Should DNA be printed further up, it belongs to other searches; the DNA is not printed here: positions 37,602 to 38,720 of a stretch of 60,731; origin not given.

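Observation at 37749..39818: Three-module Wzt: ABC ATPase + carbohydrate-binding-type domain + extra GT2-like domain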

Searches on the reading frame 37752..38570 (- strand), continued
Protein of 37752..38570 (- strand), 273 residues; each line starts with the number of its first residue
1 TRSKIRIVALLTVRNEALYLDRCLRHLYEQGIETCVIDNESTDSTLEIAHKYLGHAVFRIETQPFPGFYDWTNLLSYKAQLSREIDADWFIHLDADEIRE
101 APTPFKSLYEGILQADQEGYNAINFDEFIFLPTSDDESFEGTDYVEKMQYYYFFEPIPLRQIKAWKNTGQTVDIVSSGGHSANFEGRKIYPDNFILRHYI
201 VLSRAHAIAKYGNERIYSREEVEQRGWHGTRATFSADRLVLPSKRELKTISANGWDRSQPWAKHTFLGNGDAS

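Call 22: search_protein_families(library=pfam, proteins=[L012:6001-7632:+, L018:5980-8688:+, L011:4096-6927:+, L016:5752-7713:+, L005:4612-6804:+, L019:5035-6918:+, L003:5875-7770:+, L043:5944-7986:+, L052:5818-7986:+, L023:2181-3884:+], max_evalue=0.001)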
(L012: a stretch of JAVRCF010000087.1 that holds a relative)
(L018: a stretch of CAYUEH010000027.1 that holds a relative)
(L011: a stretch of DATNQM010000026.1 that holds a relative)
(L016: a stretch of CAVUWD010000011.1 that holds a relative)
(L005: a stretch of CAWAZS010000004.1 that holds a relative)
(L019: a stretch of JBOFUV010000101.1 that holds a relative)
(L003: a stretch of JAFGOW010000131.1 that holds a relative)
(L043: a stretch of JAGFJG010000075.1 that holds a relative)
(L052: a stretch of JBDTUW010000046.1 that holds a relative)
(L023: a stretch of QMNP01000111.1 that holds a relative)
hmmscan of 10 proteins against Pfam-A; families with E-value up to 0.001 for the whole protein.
L012:6001-7632:+ (544 aa): 4 families
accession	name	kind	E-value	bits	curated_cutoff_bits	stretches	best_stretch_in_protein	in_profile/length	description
PF13469.12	Sulfotransfer_3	-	1.6e-24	87.9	27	1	300-501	3-216/216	Sulfotransferase family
PF00685.33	Sulfotransfer_1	-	2.7e-07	30.7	22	1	300-507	5-191/255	Sulfotransferase domain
PF00535.33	Glycos_transf_2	-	4.1e-07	30.5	23.3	1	8-52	5-54/168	Glycosyl transferase family 2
PF13704.12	Glyco_tranf_2_4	-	9.3e-07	29.7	27.5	1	10-94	1-83/98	Glycosyl transferase family 2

L018:5980-8688:+ (903 aa): 4 families
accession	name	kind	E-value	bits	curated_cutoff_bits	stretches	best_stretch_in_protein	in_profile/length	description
PF13469.12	Sulfotransfer_3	-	2.6e-51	175.4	27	2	308-508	3-215/216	Sulfotransferase family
PF00685.33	Sulfotransfer_1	-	5.6e-23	82.1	22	2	714-816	88-193/255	Sulfotransferase domain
PF00535.33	Glycos_transf_2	-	1.2e-09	38.8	23.3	1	15-69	5-63/168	Glycosyl transferase family 2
PF13704.12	Glyco_tranf_2_4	-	1.3e-06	29.3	27.5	1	17-101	1-83/98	Glycosyl transferase family 2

L011:4096-6927:+ (944 aa): 4 families
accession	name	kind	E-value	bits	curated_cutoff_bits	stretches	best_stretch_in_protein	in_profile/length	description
PF01755.23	Glyco_transf_25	-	4.1e-18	66.4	24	1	388-533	2-141/199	Glycosyltransferase family 25 (LPS biosynthesis protein)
PF00852.26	Glyco_transf_10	-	6e-14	52.6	23.9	1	168-272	32-128/182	Glycosyltransferase family 10 (fucosyltransferase) C-term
PF00535.33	Glycos_transf_2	-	4.5e-09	36.9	23.3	1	644-699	5-65/168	Glycosyl transferase family 2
PF13704.12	Glyco_tranf_2_4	-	5.4e-07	30.4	27.5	1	646-730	1-83/98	Glycosyl transferase family 2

L016:5752-7713:+ (654 aa): 4 families
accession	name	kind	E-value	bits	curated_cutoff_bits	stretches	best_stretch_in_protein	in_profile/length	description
PF13469.12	Sulfotransfer_3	-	3.1e-37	129.4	27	1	371-575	1-216/216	Sulfotransferase family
PF00685.33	Sulfotransfer_1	-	5.2e-09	36.3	22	1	525-578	136-190/255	Sulfotransferase domain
PF00535.33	Glycos_transf_2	-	6.1e-08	33.2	23.3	1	91-133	5-50/168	Glycosyl transferase family 2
PF13704.12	Glyco_tranf_2_4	-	1.9e-07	31.9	27.5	1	93-177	1-83/98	Glycosyl transferase family 2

L005:4612-6804:+ (731 aa): 2 families
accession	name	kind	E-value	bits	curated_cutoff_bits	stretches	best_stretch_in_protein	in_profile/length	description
PF13704.12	Glyco_tranf_2_4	-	7.4e-10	39.6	27.5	1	473-557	1-83/98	Glycosyl transferase family 2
PF00535.33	Glycos_transf_2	-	1.6e-07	31.9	23.3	1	471-512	5-49/168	Glycosyl transferase family 2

L019:5035-6918:+ (628 aa): 2 families
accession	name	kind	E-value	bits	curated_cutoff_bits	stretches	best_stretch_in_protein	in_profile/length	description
PF00535.33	Glycos_transf_2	-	6.9e-09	36.3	23.3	1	329-379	5-59/168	Glycosyl transferase family 2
PF13704.12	Glyco_tranf_2_4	-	6.3e-07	30.2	27.5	1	331-415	1-83/98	Glycosyl transferase family 2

L003:5875-7770:+ (632 aa): 3 families
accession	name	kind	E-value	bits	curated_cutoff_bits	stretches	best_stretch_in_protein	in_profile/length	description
PF13469.12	Sulfotransfer_3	-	8.7e-28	98.5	27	1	357-550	1-216/216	Sulfotransferase family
PF00535.33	Glycos_transf_2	-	2.3e-07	31.3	23.3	1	53-117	5-71/168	Glycosyl transferase family 2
PF13704.12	Glyco_tranf_2_4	-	4.6e-07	30.7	27.5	1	55-139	1-83/98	Glycosyl transferase family 2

L043:5944-7986:+ (681 aa): 3 families
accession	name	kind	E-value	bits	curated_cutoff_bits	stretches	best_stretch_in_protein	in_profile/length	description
PF00535.33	Glycos_transf_2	-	1.2e-24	87.5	23.3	2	338-492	1-149/168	Glycosyl transferase family 2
PF13704.12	Glyco_tranf_2_4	-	3.8e-10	40.6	27.5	1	29-113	1-83/98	Glycosyl transferase family 2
PF13641.12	Glyco_tranf_2_3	-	0.00038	21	27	0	337-429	3-99/230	Glycosyltransferase like family 2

L052:5818-7986:+ (723 aa): 2 families
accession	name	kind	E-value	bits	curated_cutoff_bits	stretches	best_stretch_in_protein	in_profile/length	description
PF00535.33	Glycos_transf_2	-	1.6e-29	103.4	23.3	2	364-526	1-162/168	Glycosyl transferase family 2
PF13704.12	Glyco_tranf_2_4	-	2.8e-10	41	27.5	1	72-156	1-83/98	Glycosyl transferase family 2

L023:2181-3884:+ (568 aa): 4 families
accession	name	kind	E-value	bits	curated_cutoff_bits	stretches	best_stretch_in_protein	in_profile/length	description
PF13469.12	Sulfotransfer_3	-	3.1e-24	86.9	27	1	322-523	3-216/216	Sulfotransferase family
PF00685.33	Sulfotransfer_1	-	1e-11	45.2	22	1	322-526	5-188/255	Sulfotransferase domain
PF00535.33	Glycos_transf_2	-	4.6e-09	36.9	23.3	1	21-67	5-56/168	Glycosyl transferase family 2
PF13704.12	Glyco_tranf_2_4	-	2.3e-08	34.9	27.5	1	23-112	1-88/98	Glycosyl transferase family 2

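Call 26: predict_structure(alignment_id=A1)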
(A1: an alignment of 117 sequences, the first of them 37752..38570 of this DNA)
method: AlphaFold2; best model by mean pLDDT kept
length: 273 residues; sequences in the alignment: 117
mean_pLDDT: 96.2   pTM: 0.93
mean pLDDT of the five models: 96.2, 95.9, 95.9, 95.7, 95.5
residues with pLDDT >= 90: 261; 70-90: 6; 50-70: 5; < 50: 1
segments of 3 or more residues with pLDDT < 50: none
pLDDT, mean of each block of 10 residues (from residue 1): 87 98 99 99 98 97 97 98 98 99 98 98 99 98 98 97 98 98 98 98 98 94 94 95 97 95 88 53
secondary structure, 60 per line:
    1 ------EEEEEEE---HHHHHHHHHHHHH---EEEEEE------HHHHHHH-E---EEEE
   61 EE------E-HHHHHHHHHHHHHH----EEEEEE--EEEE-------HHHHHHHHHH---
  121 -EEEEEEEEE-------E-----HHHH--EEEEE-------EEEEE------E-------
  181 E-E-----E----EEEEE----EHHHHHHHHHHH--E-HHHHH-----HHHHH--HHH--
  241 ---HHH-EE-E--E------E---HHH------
elements in order: E7-13 H17-29 E33-38 H45-51 E57-62 H71-84 E89-94 E97-100 H108-117 E122-130 H144-147 E150-154 E162-166 E194-198 H204-214 H219-223 H229-233

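Call 28: fold_search(model_id=the predicted structure, library=pdb)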
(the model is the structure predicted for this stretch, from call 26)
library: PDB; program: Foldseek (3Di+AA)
matches with E <= 10: 1818; with E <= 0.001: 157
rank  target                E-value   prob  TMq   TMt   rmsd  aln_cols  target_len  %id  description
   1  7msp_B                1.4e-09  1.00  0.53  0.44   5.4       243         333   14  SunS glycosin S-glycosyltransferase (released 2022-04-13)
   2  7msp_A                1.7e-09  1.00  0.48  0.40   6.7       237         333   14  SunS glycosin S-glycosyltransferase (released 2022-04-13)
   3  7msn_B                2.6e-09  1.00  0.47  0.32   5.1       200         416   14  SunS glycosin S-glycosyltransferase (released 2022-04-13)
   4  7msk_A                3.1e-09  1.00  0.46  0.31   5.0       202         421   17  ThuS glycosin S-glycosyltransferase (released 2022-04-13)
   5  7msn_A                3.3e-09  1.00  0.51  0.35   5.4       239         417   15  SunS glycosin S-glycosyltransferase (released 2022-04-13)
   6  7msk_B                4.0e-09  1.00  0.49  0.33   5.8       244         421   16  ThuS glycosin S-glycosyltransferase (released 2022-04-13)
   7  9omk_B                3.7e-08  1.00  0.47  0.50  10.5       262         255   12  WrtF fucosyltransferase - trisaccharide acceptor (released 2025-10-29)
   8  9omn_B                7.2e-08  1.00  0.47  0.47   7.8       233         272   13  WrtF fucosyltransferase - GDP-2-deoxy-2-fluoro-beta-L-fucose (released 2025-10-29)
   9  1h7l                  9.3e-08  1.00  0.46  0.51   5.3       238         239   10  dTDP-MAGNESIUM COMPLEX OF SPSA FROM BACILLUS SUBTILIS (released 2001-12-13)
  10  9omj_A                9.3e-08  1.00  0.46  0.47  10.5       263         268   14  WrtF fucosyltransferase - GDP-beta-L-fucose (released 2025-10-29)
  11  9oml_B                1.1e-07  1.00  0.47  0.46  10.4       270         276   13  WrtF fucosyltransferase - acetylated trisaccharide acceptor (released 2025-10-29)
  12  9omn_A                1.6e-07  1.00  0.46  0.49   7.1       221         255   13  WrtF fucosyltransferase - GDP-2-deoxy-2-fluoro-beta-L-fucose (released 2025-10-29)
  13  9omh_A                1.9e-07  1.00  0.47  0.47  10.4       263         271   12  WrtF fucosyltransferase - Apo (released 2025-10-29)
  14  9omi_A                2.2e-07  1.00  0.46  0.47  10.6       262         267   14  WrtF fucosyltransferase - GDP (released 2025-10-29)
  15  9omm_B                2.7e-07  1.00  0.47  0.48  10.3       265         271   12  WrtF fucosyltransferase - tetrasaccharide product (released 2025-10-29)
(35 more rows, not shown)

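Call 53: search_protein_families(library=pfam, proteins=[L004:887-2371:+, L033:3558-5141:+, L036:4346-5986:+, L051:1287-2936:+, L010:4730-6007:+, L001:5893-6804:+, L001:6795-7583:+, L001:7601-9406:+], max_evalue=0.01)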
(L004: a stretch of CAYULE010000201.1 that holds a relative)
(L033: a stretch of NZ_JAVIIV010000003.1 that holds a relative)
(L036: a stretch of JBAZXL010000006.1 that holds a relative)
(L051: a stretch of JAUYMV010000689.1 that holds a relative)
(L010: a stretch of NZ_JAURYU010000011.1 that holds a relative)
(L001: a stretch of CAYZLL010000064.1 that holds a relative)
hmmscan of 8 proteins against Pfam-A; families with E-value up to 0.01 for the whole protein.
L004:887-2371:+ (495 aa): 7 families
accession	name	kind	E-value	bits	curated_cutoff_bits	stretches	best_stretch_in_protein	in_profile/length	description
PF00005.33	ABC_tran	-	4.2e-25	89.4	25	1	76-208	1-136/137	ABC transporter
PF14524.12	Wzt_C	-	6.6e-18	65.5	30.4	1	345-485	3-142/143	Wzt C-terminal domain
PF13476.12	AAA_23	-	3.3e-05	25.1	27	1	77-122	11-55/201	AAA domain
PF13555.12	AAA_29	-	0.00012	22.2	27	1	79-114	15-50/61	P-loop containing region of AAA domain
PF13304.12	AAA_21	-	0.0012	19.4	27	1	90-127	3-26/304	AAA domain, putative AbiEii toxin, Type IV TA system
PF02463.25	SMC_N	-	0.0037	17.1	40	1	80-118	19-57/220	RecF/RecN/SMC N terminal domain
PF13175.12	AAA_15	-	0.0056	16.8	32.1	0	73-133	11-55/374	AAA ATPase domain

L033:3558-5141:+ (528 aa): 5 families
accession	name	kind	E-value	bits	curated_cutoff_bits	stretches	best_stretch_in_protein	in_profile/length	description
PF00005.33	ABC_tran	-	3e-24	86.6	25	1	80-212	1-136/137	ABC transporter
PF14524.12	Wzt_C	-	5.9e-18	65.7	30.4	1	372-493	7-129/143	Wzt C-terminal domain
PF13476.12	AAA_23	-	0.0002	22.5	27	1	81-114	11-43/201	AAA domain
PF13555.12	AAA_29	-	0.00042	20.5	27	1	82-120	14-51/61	P-loop containing region of AAA domain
PF13304.12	AAA_21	-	0.00044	20.8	27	1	94-110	3-19/304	AAA domain, putative AbiEii toxin, Type IV TA system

L036:4346-5986:+ (547 aa): 5 families
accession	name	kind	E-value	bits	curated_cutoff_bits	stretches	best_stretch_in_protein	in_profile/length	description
PF00005.33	ABC_tran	-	5.6e-24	85.7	25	1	103-235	1-136/137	ABC transporter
PF14524.12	Wzt_C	-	4.8e-22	78.9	30.4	1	392-526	5-140/143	Wzt C-terminal domain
PF13555.12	AAA_29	-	0.0033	17.6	27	1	104-137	13-46/61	P-loop containing region of AAA domain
PF13476.12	AAA_23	-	0.0035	18.5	27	1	105-137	12-43/201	AAA domain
PF13304.12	AAA_21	-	0.0054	17.3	27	0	117-133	3-19/304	AAA domain, putative AbiEii toxin, Type IV TA system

L051:1287-2936:+ (550 aa): 5 families
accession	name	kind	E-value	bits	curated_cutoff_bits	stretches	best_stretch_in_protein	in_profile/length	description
PF00005.33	ABC_tran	-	5.8e-25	88.9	25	1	111-243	1-136/137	ABC transporter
PF14524.12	Wzt_C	-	1.7e-23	83.6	30.4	1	402-538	6-143/143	Wzt C-terminal domain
PF13476.12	AAA_23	-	0.00017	22.7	27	1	111-145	10-43/201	AAA domain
PF13555.12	AAA_29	-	0.00053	20.1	27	1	112-149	13-50/61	P-loop containing region of AAA domain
PF13304.12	AAA_21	-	0.0012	19.4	27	1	125-141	3-19/304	AAA domain, putative AbiEii toxin, Type IV TA system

L010:4730-6007:+ (426 aa): 6 families
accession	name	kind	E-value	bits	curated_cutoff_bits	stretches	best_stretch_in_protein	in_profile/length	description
PF00005.33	ABC_tran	-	2.1e-23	83.9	25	1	55-187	1-136/137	ABC transporter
PF14524.12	Wzt_C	-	9.5e-11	42.3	30.4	1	280-412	5-142/143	Wzt C-terminal domain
PF13401.12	AAA_22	-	0.00036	21.3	27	1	70-215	10-121/130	AAA domain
PF13555.12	AAA_29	-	0.00059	20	27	1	58-99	15-55/61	P-loop containing region of AAA domain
PF13304.12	AAA_21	-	0.0014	19.2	27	0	69-86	3-20/304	AAA domain, putative AbiEii toxin, Type IV TA system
PF13476.12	AAA_23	-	0.0024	19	27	1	56-89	11-43/201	AAA domain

L001:5893-6804:+ (304 aa): 2 families
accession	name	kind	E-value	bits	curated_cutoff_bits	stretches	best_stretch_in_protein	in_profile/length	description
PF13469.12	Sulfotransfer_3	-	3.2e-31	109.7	27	1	22-218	3-216/216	Sulfotransferase family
PF00685.33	Sulfotransfer_1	-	2.2e-09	37.6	22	1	22-293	5-254/255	Sulfotransferase domain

L001:6795-7583:+ (263 aa): 2 families
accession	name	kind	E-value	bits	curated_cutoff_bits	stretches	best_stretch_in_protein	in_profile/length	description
PF13469.12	Sulfotransfer_3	-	6.2e-23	82.6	27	1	8-200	1-215/216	Sulfotransferase family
PF00685.33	Sulfotransfer_1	-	1.2e-06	28.5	22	1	121-251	94-247/255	Sulfotransferase domain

L001:7601-9406:+ (602 aa): 0 families

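Call 71: find_encoding_contigs(protein=P0122, flank=8000, max_places=1)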
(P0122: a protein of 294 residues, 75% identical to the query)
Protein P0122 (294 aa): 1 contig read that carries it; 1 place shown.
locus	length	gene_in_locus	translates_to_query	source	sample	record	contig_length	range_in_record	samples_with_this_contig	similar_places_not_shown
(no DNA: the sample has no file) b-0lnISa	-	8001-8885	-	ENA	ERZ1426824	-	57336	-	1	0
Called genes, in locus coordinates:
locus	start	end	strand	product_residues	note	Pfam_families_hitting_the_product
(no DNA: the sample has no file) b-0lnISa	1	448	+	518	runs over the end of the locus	PF14052:Caps_assemb_Wzi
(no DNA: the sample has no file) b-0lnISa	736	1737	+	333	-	PF02706:Wzz, PF13807:GNVR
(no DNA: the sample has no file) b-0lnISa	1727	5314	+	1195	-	PF02563:Poly_export, PF22461:SLBB_2, PF10531:SLBB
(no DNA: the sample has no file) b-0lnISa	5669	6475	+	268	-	PF01061:ABC2_membrane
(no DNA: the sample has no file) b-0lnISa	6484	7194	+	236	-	PF00005:ABC_tran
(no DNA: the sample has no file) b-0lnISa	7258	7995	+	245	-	PF13506:Glyco_transf_21 (faint), PF13641:Glyco_tranf_2_3, PF00535:Glycos_transf_2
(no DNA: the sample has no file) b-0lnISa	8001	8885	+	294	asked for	PF00535:Glycos_transf_2 (weak)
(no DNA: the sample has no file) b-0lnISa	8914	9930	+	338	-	-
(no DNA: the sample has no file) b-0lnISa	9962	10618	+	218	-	PF17784:Sulfotransfer_4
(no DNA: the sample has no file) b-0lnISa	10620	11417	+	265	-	PF13469:Sulfotransfer_3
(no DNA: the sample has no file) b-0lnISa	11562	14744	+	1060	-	PF00535:Glycos_transf_2, PF13641:Glyco_tranf_2_3, PF00534:Glycos_transf_1 (weak), PF13692:Glyco_trans_1_4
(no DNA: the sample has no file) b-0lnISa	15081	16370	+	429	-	-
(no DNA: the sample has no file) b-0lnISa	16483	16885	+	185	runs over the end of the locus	PF00535:Glycos_transf_2, PF13641:Glyco_tranf_2_3 (weak)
